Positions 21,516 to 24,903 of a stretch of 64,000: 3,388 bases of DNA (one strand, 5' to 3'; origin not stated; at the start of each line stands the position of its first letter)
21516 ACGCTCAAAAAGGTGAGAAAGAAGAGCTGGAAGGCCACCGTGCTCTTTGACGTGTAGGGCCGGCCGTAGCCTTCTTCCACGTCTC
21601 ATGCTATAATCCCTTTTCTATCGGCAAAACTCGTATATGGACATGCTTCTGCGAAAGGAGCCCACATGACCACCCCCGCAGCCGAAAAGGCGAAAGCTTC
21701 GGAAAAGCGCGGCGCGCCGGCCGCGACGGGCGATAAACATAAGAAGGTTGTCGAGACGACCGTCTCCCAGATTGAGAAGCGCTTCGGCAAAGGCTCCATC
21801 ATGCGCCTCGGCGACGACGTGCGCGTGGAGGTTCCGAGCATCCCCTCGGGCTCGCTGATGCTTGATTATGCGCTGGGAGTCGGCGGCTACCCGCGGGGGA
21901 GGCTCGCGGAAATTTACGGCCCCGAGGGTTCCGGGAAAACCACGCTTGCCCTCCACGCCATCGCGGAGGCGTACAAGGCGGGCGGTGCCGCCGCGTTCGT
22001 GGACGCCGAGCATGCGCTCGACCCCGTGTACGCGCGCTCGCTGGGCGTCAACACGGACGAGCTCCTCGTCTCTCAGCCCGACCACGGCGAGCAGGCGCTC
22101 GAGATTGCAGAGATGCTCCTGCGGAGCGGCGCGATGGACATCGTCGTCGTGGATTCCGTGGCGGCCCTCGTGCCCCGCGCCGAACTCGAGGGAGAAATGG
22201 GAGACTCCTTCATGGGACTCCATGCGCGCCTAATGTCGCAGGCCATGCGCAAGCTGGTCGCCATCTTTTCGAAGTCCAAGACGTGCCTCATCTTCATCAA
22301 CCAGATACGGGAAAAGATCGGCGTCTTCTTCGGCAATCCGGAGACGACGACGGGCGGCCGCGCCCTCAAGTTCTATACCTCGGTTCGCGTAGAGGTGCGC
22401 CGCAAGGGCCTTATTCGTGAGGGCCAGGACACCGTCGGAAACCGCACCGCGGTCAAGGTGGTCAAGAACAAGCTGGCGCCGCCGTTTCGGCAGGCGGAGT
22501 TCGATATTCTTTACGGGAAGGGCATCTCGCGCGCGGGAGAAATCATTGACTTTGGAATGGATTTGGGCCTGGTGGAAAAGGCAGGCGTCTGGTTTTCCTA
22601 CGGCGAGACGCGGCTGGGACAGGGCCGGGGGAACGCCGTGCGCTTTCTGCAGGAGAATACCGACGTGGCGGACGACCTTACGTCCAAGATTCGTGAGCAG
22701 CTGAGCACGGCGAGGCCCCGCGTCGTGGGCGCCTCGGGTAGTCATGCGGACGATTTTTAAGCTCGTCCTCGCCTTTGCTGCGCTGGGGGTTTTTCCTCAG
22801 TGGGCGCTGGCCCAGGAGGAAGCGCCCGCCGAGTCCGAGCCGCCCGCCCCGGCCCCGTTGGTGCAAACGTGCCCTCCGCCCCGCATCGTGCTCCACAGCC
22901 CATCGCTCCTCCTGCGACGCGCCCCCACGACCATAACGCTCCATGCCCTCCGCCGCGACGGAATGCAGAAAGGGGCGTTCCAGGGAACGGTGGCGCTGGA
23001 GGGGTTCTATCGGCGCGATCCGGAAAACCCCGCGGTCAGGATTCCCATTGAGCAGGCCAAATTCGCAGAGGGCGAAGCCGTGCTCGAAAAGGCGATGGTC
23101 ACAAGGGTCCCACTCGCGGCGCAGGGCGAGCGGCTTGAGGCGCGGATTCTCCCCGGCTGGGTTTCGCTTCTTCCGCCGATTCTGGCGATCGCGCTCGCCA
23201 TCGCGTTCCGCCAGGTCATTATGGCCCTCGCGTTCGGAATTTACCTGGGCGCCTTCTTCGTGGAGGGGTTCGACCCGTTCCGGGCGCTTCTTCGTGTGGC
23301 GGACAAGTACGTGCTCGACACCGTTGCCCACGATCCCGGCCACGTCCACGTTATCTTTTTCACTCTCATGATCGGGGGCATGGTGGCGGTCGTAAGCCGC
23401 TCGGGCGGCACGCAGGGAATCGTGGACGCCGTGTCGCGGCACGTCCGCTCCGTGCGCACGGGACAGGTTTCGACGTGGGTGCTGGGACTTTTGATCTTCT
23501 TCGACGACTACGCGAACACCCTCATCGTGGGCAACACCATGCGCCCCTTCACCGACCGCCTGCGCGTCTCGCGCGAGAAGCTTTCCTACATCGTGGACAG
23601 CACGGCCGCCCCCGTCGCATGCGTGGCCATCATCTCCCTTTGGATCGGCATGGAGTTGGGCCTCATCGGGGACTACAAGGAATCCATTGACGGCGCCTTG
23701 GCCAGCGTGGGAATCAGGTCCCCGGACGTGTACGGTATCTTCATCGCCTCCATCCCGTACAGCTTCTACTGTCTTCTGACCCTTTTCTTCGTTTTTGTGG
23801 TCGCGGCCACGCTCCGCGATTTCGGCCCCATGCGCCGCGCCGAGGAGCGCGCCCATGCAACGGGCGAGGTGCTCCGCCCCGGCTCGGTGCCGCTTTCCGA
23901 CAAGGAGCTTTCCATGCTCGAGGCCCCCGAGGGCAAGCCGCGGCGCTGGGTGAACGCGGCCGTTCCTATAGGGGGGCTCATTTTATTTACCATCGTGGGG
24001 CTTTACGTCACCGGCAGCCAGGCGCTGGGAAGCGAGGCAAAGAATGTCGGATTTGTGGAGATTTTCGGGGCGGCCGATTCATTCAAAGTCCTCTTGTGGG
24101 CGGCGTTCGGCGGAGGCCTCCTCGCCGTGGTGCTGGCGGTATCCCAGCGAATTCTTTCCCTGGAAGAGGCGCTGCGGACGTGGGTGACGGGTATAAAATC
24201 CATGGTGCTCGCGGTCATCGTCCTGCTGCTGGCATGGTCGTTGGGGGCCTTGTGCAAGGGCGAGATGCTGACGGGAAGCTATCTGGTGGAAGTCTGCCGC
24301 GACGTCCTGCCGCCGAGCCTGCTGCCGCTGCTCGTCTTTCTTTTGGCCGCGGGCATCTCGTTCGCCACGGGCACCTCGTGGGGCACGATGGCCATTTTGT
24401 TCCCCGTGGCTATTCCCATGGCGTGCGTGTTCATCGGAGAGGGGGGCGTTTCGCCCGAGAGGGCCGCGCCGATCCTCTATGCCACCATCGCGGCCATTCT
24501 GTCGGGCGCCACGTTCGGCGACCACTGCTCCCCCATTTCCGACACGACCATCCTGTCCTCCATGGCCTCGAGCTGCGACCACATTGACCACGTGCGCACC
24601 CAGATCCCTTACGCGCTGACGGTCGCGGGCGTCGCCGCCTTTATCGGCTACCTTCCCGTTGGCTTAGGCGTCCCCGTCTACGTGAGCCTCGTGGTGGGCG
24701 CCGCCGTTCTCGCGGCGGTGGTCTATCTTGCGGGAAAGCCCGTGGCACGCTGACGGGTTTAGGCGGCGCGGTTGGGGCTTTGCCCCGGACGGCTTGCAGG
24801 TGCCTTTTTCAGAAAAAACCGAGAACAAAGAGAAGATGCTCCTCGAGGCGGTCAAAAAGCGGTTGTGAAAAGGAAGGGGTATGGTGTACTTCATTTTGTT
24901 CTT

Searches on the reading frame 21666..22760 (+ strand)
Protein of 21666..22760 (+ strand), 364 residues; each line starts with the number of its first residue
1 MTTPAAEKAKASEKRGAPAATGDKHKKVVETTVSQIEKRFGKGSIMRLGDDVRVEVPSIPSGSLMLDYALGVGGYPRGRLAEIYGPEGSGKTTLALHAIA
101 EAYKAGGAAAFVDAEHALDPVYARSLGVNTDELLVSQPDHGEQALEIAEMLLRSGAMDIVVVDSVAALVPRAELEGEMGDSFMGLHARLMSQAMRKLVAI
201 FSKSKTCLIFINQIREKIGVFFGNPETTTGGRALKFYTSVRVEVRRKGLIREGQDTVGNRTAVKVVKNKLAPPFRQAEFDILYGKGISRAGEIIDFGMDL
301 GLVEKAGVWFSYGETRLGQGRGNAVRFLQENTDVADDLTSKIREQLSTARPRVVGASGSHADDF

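Call 6: search_protein_families(library=pfam, proteins=[window:21666-22760:+], max_evalue=0.01)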
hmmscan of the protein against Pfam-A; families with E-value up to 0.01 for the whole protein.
window:21666-22760:+ (364 aa): 9 families
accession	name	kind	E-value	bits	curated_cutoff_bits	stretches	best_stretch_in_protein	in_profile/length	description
PF00154.27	RecA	-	4.9e-134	446.2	27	1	27-288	1-262/262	recA bacterial DNA recombination protein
PF21096.2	RecA_C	-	4.2e-22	78.5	27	1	291-346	1-56/57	RecA C-terminal domain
PF08423.17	Rad51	-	8.3e-08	32.2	22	1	53-246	2-211/244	Rad51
PF06745.19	ATPase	-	1.3e-07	31.6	26.6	1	65-134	7-78/231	KaiC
PF13479.12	AAA_24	-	0.00015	22.1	27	1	83-168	7-76/195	AAA domain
PF13191.12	AAA_16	-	0.00017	22.6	32.6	1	77-211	23-138/167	AAA ATPase domain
PF01637.24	ATPase_2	-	0.00057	20.2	33.2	1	83-119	25-61/225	ATPase domain predominantly from Archaea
PF13481.12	AAA_25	-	0.00078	19.6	27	1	75-103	30-58/195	AAA domain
PF00004.35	AAA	-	0.0018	19.2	21.2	0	83-175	3-74/131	ATPase family associated with various cellular activities (AAA)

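Call 7: search_protein_families(library=ncbifam, proteins=[window:21666-22760:+], max_evalue=0.01)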
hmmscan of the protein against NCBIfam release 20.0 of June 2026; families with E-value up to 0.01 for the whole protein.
window:21666-22760:+ (364 aa): 14 families
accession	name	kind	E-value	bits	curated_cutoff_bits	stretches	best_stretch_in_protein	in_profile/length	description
TIGR02012.1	tigrfam_recA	equivalog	6.2e-160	531.8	325.3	1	25-344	2-321/321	recombinase RecA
NF007072.0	PRK09519.1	equivalog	5.4e-143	478.1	1024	2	23-269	6-251/790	intein-containing recombinase RecA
TIGR02237.1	recomb_radB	equivalog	8.4e-16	58.5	172.4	1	71-246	5-178/210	DNA repair and recombination protein RadB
NF033429.2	ImuA_translesion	equivalog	6.1e-13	49.1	150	1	57-162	14-120/181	translesion DNA synthesis-associated protein ImuA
NF003301.0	PRK04301.1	equivalog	1.1e-11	44.5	259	1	52-246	76-283/316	DNA repair and recombination protein RadA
NF006861.0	PRK09361.1-1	equivalog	1.5e-09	37.7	278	1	58-246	4-196/235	DNA repair and recombination protein RadB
TIGR02236.1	recomb_radA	equivalog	6.5e-09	35.6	361.15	1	52-246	71-279/311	DNA repair and recombination protein RadA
TIGR02239.1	recomb_RAD51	equivalog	7.1e-07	28.6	478.05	1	51-246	70-281/316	DNA repair protein RAD51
TIGR02238.1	recomb_DMC1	equivalog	7.1e-06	25.4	447.7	1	50-246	69-281/314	meiotic recombinase Dmc1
TIGR03881.1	KaiC_arch_4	hypoth_equivalog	2.1e-05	24.3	247.8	1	65-167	9-89/231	KaiC domain-containing protein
TIGR00416.1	sms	equivalog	2.8e-05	23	403.05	1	50-175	67-188/454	DNA repair protein RadA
NF058630.1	repair_Rv3395c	exception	9.9e-05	22.1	65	1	76-171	8-93/153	DnaE2-dependent mutagenesis accessory factor ImuA'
NF006799.0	PRK09302.1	equivalog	0.00011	20.9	408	1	55-173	251-380/515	circadian clock protein KaiC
TIGR03880.1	KaiC_arch_3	hypoth_equivalog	0.002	17.7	249.45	1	72-119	10-57/224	KaiC domain-containing protein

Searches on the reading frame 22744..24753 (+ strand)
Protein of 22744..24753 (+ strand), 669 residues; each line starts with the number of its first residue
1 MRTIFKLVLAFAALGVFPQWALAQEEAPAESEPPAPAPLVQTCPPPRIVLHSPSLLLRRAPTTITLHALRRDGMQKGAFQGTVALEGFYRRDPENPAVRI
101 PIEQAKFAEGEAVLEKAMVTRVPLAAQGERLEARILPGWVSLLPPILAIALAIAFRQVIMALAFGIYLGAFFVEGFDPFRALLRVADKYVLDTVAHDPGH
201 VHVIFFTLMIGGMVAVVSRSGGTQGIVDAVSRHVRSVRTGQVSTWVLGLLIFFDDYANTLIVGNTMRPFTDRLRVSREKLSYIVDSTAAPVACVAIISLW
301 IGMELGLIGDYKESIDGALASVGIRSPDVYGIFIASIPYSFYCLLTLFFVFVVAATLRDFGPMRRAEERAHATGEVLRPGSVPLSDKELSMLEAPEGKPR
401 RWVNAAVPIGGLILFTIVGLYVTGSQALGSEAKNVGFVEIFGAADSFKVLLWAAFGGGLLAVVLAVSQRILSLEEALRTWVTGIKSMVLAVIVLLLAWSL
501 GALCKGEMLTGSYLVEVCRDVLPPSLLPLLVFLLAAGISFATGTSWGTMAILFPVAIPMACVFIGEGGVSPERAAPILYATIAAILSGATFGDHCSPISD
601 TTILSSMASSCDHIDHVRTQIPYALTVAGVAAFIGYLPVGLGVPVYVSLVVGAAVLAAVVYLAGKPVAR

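Call 6: search_protein_families(library=pfam, proteins=[window:22744-24753:+], max_evalue=0.01)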
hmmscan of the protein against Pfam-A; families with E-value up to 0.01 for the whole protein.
window:22744-24753:+ (669 aa): 2 families
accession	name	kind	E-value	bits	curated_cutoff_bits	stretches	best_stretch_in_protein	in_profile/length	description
PF03553.21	Na_H_antiporter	-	5.6e-59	200.3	23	2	330-640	33-302/303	Na+/H+ antiporter family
PF03606.21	DcuC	-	0.00048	19.2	23.1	1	201-235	76-110/461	C4-dicarboxylate anaerobic carrier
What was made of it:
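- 22744..24753 (+): Left flank: NhaC-family Na+/H+ antiporter gene with host-typical composition (GC 0.646, GC3 0.82). Pfam PF03553 hit at 5.6e-59 (call 6).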

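Call 7: search_protein_families(library=ncbifam, proteins=[window:22744-24753:+], max_evalue=0.01)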
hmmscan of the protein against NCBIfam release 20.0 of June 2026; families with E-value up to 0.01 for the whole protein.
window:22744-24753:+ (669 aa): 3 families
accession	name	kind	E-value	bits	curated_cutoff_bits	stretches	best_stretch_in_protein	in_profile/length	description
NF000013.1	tet_NaH_anti_35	exception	2.6e-56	191.4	750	1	315-656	18-348/369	tetracycline efflux Na+/H+ antiporter family transporter Tet(35)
TIGR00931.1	antiport_nhaC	equivalog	1.3e-14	53.8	370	2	472-624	51-190/454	Na+/H+ antiporter NhaC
NF052307.1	ArgOrthExpArcD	equivalog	1.1e-09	37.7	650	1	478-641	77-223/469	arginine/ornithine antiporter ArcD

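Call 26: find_related_loci(query=window:22744-24753:+, collection=genome_contigs, flank=10000)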
Query window:22744-24753:+ (669 aa) in genome_contigs; peptide patterns used: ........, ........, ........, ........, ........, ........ (x = any residue, [..] = any of these).
600 stretches matched a pattern (row limit reached: there are more); 579 encode a relative of the query (tblastn E <= 1e-3); the best 80 are kept; 80 distinct loci.
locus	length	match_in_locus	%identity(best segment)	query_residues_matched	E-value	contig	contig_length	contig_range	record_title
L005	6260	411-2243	48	52-667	0e+0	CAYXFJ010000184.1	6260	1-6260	MAG TPA_asm: uncultured bacterium isolate SRP080215_co1_194 genome assembly, contig: NODE_20822_length_6260_cov_4.412893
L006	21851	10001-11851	47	42-665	1e-178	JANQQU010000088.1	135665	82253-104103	MAG: Calditrichia bacterium isolate IP29b_bin.38 k99_1720266, whole genome shotgun sequence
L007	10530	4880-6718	46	47-667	1e-178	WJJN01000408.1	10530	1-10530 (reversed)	MAG: candidate division KSB1 bacterium isolate Bin_079 k141_1176002, whole genome shotgun sequence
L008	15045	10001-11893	46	29-668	9e-175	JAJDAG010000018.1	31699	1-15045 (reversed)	MAG: candidate division KSB1 bacterium isolate OFTM72 OFTM72_17, whole genome shotgun sequence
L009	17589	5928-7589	52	122-669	1e-171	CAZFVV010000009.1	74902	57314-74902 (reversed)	MAG TPA_asm: uncultured Calditrichaceae bacterium isolate SRP329715_co1_261 genome assembly, contig: NODE_378_length_749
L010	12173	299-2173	47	36-667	3e-171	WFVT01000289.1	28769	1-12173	MAG: candidate division KSB1 bacterium isolate S140_5 k151_545385, whole genome shotgun sequence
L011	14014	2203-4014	47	47-657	8e-170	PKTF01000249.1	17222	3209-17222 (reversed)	MAG: Ignavibacteria bacterium isolate BM516 sc_1967, whole genome shotgun sequence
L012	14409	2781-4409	49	125-669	4e-170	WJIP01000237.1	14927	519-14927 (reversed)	MAG: Caldithrix sp. isolate Bin_012 k141_2763826, whole genome shotgun sequence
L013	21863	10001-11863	45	45-669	3e-167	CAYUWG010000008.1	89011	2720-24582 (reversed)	MAG TPA_asm: uncultured Chromatiales bacterium isolate SRP093185_co1_160 genome assembly, contig: NODE_71_length_89011_c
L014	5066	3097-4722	51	122-665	2e-168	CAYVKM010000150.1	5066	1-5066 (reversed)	MAG TPA_asm: uncultured Calditrichaceae bacterium isolate SRP214966_co2_132 genome assembly, contig: NODE_33668_length_5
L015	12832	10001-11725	46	98-668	2e-164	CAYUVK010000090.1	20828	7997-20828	MAG TPA_asm: uncultured Ignavibacteriaceae bacterium isolate SRP214966_co4_500 genome assembly, contig: NODE_2018_length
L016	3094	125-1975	44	45-665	5e-173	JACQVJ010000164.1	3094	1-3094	MAG: Ignavibacteriae bacterium isolate NC_groundwater_1460_Ag_S-0.65um_52_13 S_p65_S5_coassembly_k141_2449948, whole gen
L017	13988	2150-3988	45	50-667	6e-163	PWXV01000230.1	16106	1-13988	MAG: Ignavibacteriales bacterium isolate T3Sed10_11 T3-Sed10-C7277, whole genome shotgun sequence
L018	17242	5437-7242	47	49-650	6e-162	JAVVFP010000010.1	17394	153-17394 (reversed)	MAG: Bacteroidota bacterium isolate TamC13-50 NODE_2724_length_17394_cov_4.206759, whole genome shotgun sequence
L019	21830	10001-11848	45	55-665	1e-161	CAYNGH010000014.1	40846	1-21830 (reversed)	MAG TPA_asm: uncultured bacterium isolate SRP241326_co3_321 genome assembly, contig: NODE_1465_length_40846_cov_5.835184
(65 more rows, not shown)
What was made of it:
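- The nhaC scan of GTDB species representatives gave at most 52 % identity (call 26).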
